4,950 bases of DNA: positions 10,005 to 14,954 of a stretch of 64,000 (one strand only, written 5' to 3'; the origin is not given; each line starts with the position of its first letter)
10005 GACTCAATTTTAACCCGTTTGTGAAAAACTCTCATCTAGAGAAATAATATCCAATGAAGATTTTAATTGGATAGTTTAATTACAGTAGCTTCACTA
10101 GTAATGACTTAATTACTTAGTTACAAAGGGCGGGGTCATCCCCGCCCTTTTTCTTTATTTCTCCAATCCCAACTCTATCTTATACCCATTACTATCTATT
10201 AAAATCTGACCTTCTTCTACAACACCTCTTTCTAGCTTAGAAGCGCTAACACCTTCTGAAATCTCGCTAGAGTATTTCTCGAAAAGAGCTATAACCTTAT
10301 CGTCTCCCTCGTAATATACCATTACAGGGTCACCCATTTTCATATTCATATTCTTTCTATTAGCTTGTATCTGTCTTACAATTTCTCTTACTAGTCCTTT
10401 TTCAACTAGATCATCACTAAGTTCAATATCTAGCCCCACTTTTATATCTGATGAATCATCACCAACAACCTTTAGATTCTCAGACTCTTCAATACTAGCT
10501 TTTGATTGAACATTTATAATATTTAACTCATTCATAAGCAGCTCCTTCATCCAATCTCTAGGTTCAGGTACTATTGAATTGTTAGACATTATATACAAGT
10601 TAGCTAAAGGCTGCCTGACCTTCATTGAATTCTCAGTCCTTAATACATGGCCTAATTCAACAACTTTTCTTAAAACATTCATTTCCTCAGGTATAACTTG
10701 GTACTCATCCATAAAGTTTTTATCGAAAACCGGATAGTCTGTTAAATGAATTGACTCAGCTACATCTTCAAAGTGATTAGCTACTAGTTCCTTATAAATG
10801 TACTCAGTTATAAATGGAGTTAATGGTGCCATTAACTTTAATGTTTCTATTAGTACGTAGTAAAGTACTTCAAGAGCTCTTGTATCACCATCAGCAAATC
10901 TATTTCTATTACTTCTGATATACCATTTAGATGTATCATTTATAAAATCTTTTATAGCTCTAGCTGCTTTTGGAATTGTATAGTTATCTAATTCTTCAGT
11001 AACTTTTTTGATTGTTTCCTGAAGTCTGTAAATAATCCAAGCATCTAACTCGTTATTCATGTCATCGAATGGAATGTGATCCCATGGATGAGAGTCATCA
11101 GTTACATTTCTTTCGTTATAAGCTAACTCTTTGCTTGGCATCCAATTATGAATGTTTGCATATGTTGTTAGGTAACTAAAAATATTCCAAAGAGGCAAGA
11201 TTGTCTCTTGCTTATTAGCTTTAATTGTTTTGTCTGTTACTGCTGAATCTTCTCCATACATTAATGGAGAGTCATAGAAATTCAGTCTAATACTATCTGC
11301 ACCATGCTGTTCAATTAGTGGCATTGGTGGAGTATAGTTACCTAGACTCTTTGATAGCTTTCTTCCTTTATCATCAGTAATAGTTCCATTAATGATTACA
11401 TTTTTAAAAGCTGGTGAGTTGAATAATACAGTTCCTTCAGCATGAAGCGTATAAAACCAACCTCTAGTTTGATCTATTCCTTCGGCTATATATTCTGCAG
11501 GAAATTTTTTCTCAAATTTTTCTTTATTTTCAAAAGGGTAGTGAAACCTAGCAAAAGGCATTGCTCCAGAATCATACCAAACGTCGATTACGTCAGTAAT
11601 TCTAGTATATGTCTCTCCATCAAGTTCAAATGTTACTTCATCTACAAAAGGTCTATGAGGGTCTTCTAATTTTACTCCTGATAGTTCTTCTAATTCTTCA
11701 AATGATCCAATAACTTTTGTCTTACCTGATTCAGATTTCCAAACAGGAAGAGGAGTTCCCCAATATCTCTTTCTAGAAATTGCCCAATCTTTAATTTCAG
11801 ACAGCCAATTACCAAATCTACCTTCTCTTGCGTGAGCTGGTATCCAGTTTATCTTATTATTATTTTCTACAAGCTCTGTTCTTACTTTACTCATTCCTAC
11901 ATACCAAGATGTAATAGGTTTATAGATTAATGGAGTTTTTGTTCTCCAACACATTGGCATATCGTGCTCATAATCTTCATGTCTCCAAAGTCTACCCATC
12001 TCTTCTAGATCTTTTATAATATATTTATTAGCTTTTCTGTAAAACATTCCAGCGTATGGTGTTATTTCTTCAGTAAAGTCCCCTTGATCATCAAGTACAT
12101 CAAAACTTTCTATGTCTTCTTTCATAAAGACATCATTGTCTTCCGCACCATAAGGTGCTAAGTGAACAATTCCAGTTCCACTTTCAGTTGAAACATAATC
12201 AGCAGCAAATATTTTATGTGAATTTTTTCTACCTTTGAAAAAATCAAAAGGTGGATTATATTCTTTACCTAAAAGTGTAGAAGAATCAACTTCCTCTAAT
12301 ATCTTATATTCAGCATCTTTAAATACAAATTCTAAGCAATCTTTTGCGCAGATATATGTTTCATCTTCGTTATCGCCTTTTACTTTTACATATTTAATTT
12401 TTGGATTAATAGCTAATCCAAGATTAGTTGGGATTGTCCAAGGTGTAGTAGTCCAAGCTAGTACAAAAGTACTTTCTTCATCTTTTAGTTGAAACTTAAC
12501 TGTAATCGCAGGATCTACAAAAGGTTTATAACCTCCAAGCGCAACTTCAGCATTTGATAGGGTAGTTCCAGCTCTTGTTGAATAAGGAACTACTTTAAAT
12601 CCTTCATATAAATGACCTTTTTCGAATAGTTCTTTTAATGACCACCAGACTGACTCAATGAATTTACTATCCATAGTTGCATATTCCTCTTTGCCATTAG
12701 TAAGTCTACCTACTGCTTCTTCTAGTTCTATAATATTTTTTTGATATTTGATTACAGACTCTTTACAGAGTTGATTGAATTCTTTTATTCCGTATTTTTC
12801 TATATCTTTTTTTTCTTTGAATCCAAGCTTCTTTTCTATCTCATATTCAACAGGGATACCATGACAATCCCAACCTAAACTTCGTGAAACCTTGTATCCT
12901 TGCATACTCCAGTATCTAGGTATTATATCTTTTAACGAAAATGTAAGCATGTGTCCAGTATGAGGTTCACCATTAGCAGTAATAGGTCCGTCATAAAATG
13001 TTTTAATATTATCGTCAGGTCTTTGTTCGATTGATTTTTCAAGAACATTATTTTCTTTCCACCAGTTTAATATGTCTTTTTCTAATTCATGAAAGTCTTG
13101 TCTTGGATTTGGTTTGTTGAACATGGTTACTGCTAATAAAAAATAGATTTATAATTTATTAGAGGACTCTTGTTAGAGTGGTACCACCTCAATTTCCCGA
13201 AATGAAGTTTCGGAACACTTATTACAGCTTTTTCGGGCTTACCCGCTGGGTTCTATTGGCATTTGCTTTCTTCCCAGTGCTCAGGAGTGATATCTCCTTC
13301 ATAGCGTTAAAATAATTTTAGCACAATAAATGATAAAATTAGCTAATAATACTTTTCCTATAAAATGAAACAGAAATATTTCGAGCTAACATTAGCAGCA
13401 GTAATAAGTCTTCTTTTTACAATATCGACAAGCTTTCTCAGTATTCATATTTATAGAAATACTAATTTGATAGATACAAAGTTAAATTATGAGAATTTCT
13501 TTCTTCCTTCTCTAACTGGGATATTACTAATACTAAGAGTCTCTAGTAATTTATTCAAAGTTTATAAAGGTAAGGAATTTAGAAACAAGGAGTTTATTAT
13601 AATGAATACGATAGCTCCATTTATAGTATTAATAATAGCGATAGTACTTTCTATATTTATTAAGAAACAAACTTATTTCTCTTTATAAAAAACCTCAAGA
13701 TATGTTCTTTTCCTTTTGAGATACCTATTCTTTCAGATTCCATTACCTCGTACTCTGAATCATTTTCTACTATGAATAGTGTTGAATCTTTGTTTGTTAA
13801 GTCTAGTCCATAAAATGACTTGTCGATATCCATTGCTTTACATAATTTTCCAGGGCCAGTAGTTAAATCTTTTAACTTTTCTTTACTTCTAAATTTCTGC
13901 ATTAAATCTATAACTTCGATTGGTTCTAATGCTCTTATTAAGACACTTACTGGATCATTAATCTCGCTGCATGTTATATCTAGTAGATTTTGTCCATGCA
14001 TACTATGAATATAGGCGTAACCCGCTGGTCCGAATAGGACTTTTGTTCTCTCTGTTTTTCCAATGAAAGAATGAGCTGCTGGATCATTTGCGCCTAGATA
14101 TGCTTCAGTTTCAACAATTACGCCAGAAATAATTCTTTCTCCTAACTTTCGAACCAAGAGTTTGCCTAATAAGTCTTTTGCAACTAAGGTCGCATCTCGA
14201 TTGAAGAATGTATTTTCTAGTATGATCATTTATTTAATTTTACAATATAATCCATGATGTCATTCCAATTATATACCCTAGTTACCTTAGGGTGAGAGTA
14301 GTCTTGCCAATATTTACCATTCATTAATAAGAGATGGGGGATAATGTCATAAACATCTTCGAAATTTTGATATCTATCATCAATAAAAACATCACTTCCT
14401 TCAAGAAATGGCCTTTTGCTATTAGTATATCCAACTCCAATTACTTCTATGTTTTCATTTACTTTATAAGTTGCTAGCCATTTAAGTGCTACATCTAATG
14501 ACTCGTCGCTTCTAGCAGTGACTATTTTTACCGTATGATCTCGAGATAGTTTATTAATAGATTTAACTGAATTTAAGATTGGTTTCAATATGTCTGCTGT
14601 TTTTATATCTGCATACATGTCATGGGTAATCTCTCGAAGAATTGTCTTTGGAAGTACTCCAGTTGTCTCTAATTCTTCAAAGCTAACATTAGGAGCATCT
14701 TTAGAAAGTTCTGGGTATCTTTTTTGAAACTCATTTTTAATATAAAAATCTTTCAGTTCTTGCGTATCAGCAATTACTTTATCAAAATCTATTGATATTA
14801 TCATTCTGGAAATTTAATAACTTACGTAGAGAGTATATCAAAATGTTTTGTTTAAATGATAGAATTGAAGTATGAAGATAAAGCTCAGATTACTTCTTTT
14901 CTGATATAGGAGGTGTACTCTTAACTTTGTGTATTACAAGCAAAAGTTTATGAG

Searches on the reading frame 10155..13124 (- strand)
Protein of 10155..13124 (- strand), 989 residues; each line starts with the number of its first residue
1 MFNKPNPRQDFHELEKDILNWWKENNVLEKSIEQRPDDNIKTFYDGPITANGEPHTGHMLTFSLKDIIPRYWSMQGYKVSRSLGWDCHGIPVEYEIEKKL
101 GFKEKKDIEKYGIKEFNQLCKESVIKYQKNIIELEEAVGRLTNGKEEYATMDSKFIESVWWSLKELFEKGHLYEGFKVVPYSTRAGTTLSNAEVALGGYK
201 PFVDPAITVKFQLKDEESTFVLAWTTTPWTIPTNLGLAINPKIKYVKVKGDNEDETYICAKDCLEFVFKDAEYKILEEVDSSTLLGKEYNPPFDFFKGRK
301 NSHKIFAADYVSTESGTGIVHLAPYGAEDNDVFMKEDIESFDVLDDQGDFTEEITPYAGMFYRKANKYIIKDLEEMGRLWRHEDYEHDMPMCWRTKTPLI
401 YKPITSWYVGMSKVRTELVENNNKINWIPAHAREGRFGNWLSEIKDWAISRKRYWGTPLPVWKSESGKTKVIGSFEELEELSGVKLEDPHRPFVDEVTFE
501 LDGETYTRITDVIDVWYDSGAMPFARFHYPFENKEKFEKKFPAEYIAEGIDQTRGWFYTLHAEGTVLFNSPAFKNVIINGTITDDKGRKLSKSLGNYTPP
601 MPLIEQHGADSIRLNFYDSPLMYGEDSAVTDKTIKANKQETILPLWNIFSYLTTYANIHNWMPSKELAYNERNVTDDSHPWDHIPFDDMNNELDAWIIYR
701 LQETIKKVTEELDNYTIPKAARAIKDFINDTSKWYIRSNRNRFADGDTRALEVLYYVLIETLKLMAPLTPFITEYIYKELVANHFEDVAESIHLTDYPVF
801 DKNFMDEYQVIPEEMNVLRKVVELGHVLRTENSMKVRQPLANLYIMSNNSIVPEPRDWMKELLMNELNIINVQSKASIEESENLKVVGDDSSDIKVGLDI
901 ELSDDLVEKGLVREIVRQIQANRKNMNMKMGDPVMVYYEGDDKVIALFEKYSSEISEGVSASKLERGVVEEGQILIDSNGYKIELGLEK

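Call 10: search_protein_families(library=pfam, proteins=[window:10155-13124:-], max_evalue=0.001)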
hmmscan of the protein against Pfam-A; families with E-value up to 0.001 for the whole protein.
window:10155-13124:- (989 aa): 4 families
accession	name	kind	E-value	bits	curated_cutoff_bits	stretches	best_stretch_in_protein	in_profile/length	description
PF00133.28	tRNA-synt_1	-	2.5e-123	412.4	22.7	1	18-620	2-406/414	tRNA synthetases class I (I, L, M and V)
PF08264.19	Anticodon_1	-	1.2e-31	110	25.1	1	694-840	1-144/148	Anticodon-binding domain of tRNA ligase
PF19302.4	DUF5915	-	1.7e-16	60.8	27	1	878-989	86-194/195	Domain of unknown function (DUF5915)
PF09334.17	tRNA-synt_1g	-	1.2e-12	47.7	20.1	1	50-129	10-87/391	tRNA synthetases class I (M)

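Call 16: find_encoding_contigs(protein=window:10158-13124:-, flank=10000, max_places=10)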
Protein window:10158-13124:- (989 aa): no gene with exactly this product is on record in the collection.

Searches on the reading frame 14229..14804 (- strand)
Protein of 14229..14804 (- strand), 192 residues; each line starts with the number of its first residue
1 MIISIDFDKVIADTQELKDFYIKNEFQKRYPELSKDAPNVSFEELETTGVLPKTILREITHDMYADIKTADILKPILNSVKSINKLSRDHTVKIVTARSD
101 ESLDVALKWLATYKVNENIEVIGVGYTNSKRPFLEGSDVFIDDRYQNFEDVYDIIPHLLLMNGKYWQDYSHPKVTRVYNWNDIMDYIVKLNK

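Call 46: find_encoding_contigs(protein=window:14229-14804:-, flank=10000, max_places=5)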
Protein window:14229-14804:- (192 aa): 1 contig read that carries it; 1 place shown.
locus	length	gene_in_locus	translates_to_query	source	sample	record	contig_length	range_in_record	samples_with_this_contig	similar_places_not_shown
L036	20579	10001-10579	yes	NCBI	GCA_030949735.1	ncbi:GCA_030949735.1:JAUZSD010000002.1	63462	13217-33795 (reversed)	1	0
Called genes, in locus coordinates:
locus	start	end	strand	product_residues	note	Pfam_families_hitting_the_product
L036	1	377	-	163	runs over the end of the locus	PF00293:NUDIX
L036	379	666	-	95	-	PF01329:Pterin_4a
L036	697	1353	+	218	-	PF07934:OGG_N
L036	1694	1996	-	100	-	-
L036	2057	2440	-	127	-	PF19458:DUF5995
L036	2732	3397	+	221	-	-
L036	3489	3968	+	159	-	PF00664:ABC_membrane (weak)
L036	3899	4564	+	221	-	PF00664:ABC_membrane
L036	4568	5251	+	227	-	PF00005:ABC_tran, PF02463:SMC_N (weak)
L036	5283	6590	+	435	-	PF00005:ABC_tran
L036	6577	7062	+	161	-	PF00005:ABC_tran, PF09818:ABC_ATPase (faint)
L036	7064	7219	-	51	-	-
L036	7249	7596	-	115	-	-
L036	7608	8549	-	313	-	PF00551:Formyl_trans_N, PF02911:Formyl_trans_C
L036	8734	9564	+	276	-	-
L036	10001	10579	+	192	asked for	PF06941:NT5C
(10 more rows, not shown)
